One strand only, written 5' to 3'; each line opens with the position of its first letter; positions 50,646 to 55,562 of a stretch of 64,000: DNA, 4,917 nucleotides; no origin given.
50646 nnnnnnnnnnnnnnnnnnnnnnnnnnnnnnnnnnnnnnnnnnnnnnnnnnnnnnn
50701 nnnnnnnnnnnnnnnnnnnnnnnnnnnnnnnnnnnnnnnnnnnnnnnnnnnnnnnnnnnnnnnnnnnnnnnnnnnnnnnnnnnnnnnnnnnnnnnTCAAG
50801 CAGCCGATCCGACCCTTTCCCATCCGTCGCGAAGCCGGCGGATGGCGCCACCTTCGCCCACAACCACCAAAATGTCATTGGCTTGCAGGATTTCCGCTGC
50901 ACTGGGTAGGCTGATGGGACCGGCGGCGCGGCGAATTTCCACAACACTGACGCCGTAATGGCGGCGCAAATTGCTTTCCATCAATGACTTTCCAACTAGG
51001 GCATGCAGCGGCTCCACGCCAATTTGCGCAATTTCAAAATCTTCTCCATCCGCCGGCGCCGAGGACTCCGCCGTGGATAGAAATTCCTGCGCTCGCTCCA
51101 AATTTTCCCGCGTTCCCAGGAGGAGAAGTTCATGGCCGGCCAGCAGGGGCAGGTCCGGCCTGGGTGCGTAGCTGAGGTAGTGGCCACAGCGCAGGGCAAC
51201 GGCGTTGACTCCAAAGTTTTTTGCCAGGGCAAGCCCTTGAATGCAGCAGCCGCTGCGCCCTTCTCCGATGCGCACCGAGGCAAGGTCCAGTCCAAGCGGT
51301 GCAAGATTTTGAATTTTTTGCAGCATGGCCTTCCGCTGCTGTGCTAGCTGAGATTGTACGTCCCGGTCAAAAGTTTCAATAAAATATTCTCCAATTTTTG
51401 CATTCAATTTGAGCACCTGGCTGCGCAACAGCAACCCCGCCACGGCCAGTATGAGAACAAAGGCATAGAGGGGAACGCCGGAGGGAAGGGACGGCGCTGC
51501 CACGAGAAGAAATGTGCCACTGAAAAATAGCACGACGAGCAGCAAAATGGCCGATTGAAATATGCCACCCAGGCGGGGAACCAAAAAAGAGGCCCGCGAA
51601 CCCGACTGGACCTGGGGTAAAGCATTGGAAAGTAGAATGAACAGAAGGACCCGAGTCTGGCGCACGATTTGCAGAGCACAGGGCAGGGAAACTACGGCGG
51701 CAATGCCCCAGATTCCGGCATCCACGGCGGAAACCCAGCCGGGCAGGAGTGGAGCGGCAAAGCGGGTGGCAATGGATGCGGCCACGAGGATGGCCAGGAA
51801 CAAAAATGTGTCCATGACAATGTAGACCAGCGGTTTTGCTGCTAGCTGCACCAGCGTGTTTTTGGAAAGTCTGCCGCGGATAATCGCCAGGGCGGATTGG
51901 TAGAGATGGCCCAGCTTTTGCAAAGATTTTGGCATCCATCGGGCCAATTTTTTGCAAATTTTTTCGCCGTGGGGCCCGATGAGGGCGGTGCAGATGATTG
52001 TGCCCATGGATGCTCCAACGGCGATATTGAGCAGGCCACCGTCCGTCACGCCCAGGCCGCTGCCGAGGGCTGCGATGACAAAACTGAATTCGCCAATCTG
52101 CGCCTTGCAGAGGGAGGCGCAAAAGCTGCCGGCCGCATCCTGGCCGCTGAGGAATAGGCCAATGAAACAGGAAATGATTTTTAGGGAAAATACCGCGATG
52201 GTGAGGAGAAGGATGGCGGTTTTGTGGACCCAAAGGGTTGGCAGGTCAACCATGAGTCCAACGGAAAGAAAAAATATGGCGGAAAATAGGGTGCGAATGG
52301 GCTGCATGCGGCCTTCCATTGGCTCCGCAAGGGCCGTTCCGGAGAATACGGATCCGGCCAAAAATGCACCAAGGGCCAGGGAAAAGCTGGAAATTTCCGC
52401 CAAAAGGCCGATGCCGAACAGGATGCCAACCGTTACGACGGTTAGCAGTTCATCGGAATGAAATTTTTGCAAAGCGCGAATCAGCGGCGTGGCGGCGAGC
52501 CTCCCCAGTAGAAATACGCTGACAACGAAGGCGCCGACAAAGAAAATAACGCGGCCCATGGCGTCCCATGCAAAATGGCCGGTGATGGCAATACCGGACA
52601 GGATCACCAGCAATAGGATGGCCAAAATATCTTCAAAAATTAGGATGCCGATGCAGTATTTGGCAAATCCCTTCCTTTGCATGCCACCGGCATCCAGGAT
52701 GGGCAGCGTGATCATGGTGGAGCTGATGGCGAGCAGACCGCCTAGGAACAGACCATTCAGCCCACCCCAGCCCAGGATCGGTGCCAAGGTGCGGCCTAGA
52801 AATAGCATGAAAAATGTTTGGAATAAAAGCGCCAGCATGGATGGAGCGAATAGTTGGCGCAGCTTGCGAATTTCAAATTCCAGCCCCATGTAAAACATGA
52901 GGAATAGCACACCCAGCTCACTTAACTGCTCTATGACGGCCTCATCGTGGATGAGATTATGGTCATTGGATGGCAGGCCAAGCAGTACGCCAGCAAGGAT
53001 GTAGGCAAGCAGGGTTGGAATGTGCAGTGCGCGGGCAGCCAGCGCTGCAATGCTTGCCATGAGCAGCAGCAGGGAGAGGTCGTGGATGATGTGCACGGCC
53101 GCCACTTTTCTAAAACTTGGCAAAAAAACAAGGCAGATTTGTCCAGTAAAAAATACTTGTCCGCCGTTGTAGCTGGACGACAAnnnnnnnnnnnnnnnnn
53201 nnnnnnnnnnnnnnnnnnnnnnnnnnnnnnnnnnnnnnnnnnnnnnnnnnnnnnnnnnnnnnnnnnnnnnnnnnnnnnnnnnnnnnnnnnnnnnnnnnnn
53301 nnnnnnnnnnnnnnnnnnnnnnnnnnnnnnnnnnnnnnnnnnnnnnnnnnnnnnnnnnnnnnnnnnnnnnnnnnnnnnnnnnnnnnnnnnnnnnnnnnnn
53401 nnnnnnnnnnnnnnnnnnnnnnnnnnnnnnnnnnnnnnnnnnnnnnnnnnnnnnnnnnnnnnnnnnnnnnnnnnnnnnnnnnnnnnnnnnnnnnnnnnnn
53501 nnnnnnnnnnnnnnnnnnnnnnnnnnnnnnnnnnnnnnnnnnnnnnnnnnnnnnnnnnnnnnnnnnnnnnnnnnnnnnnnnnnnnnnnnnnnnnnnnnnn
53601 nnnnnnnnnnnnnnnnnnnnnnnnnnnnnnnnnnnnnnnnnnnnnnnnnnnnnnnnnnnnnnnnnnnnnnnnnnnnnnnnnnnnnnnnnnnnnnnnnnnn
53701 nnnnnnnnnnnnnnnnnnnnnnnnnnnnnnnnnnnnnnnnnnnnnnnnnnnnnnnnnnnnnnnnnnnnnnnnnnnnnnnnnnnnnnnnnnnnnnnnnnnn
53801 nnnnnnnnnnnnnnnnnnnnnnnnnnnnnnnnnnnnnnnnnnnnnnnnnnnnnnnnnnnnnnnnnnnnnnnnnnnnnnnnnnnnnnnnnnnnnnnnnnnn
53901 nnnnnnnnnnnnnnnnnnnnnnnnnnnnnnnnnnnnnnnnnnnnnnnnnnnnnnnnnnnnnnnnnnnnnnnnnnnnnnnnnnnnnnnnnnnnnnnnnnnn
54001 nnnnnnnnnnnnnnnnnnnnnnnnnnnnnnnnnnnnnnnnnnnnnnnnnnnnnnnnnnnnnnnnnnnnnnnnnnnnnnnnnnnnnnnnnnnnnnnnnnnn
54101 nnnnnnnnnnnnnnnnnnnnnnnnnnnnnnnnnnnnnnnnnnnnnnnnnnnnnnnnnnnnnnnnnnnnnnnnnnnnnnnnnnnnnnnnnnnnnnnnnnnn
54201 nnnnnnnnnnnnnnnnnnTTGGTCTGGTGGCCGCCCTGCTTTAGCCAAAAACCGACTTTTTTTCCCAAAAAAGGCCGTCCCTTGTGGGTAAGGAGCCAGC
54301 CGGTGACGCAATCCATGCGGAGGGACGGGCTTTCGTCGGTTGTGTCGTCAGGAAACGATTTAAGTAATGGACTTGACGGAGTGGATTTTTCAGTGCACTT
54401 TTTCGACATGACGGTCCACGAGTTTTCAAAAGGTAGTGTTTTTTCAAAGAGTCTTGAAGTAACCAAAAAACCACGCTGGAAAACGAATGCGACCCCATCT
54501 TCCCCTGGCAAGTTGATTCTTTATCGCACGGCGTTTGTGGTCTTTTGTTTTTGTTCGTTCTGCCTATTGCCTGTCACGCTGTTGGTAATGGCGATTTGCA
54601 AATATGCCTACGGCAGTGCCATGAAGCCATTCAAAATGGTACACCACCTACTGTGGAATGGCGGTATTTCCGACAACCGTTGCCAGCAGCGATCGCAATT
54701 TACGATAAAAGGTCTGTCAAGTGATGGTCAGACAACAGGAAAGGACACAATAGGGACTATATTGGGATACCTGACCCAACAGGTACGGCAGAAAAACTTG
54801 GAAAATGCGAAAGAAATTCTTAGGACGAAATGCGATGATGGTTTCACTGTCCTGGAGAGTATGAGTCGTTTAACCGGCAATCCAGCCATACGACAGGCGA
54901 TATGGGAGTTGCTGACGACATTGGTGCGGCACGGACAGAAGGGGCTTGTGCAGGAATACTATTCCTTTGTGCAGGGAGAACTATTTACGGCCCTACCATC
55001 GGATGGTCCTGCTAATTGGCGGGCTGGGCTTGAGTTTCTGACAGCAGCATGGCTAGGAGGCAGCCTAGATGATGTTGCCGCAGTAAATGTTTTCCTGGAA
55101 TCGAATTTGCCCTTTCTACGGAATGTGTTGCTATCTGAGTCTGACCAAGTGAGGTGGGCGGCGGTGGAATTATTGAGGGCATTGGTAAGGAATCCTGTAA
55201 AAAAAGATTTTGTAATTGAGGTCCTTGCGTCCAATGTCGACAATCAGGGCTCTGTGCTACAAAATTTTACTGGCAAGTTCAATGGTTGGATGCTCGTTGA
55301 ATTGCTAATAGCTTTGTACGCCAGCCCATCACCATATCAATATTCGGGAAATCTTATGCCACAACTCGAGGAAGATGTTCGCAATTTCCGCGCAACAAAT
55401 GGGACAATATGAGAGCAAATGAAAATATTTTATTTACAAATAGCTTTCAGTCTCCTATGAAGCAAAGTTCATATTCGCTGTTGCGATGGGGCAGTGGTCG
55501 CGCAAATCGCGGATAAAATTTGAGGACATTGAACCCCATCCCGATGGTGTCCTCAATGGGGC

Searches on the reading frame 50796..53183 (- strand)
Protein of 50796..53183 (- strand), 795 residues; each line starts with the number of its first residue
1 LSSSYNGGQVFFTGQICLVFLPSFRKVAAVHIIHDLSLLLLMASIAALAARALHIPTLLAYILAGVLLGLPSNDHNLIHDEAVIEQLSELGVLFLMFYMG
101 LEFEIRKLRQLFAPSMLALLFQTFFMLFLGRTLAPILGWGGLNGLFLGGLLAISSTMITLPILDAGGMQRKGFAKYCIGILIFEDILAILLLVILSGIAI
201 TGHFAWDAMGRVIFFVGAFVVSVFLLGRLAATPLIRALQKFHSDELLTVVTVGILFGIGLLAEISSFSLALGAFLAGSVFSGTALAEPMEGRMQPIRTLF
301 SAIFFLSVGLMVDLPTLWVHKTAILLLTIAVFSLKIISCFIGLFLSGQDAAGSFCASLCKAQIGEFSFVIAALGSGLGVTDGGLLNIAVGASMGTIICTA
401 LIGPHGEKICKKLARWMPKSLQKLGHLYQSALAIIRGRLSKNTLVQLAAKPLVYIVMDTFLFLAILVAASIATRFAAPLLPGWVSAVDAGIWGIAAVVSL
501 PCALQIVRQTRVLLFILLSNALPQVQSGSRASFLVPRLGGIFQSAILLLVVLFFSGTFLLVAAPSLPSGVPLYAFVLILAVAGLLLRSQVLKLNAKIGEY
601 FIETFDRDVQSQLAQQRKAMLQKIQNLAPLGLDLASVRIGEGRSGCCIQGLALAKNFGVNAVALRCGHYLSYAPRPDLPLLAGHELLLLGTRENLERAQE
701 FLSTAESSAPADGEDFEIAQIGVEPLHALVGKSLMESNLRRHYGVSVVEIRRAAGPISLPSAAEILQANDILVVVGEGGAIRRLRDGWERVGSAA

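Call 6: search_protein_families(library=ncbifam, proteins=[window:50796-53183:-])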
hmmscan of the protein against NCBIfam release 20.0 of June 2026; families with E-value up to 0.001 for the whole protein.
window:50796-53183:- (795 aa): 6 families
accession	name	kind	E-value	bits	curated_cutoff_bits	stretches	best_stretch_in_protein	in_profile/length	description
TIGR00932.1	2a37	subfamily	3.6e-42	144.8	238.3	1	40-313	1-275/275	monovalent cation:proton antiporter-2 (CPA2) family protein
NF045626.1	FeTrans_MagA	equivalog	8e-39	133.7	700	1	39-375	14-346/386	iron transporter MagA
NF002924.0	PRK03562.1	equivalog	2.6e-30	105.5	752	1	38-393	12-369/623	glutathione-regulated potassium-efflux system protein KefC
NF007950.1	PRK10669.1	equivalog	3.6e-30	105.3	700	1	32-398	7-379/547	YbaL family putative K(+) efflux transporter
NF002973.0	PRK03659.1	equivalog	2.1e-29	102.5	804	1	36-393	10-366/602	glutathione-regulated potassium-efflux system protein KefB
NF003716.0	PRK05326.1-3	equivalog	1.9e-08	33.3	355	0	703-781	399-474/499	potassium/proton antiporter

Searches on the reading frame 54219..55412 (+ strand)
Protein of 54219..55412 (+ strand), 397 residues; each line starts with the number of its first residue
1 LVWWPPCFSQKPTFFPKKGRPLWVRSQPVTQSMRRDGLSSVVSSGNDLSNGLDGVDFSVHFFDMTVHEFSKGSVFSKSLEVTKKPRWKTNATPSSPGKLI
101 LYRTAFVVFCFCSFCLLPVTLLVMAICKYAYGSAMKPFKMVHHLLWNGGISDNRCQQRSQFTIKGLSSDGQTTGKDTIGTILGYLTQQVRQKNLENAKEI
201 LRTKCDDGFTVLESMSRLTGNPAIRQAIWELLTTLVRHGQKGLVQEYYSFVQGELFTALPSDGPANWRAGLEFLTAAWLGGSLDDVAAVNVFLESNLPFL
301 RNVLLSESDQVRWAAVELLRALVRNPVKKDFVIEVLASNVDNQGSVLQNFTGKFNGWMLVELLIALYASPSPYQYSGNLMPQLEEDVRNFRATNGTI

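Call 5: search_protein_families(library=pfam, proteins=[window:54219-55412:+], max_evalue=0.1)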
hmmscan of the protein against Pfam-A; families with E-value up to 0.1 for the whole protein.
window:54219-55412:+ (397 aa): 4 families
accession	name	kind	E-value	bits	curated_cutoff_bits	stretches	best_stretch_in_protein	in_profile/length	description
PF02985.28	HEAT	-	0.00088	19.8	23.5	1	297-324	2-29/31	HEAT repeat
PF13513.12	HEAT_EZ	-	0.014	16.4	27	1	289-321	22-54/55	HEAT-like repeat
PF13646.12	HEAT_2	-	0.026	15.2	27.7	0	295-341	31-76/88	HEAT repeats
PF08569.17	Mo25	-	0.044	13.5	31.2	1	294-350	251-307/332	Mo25-like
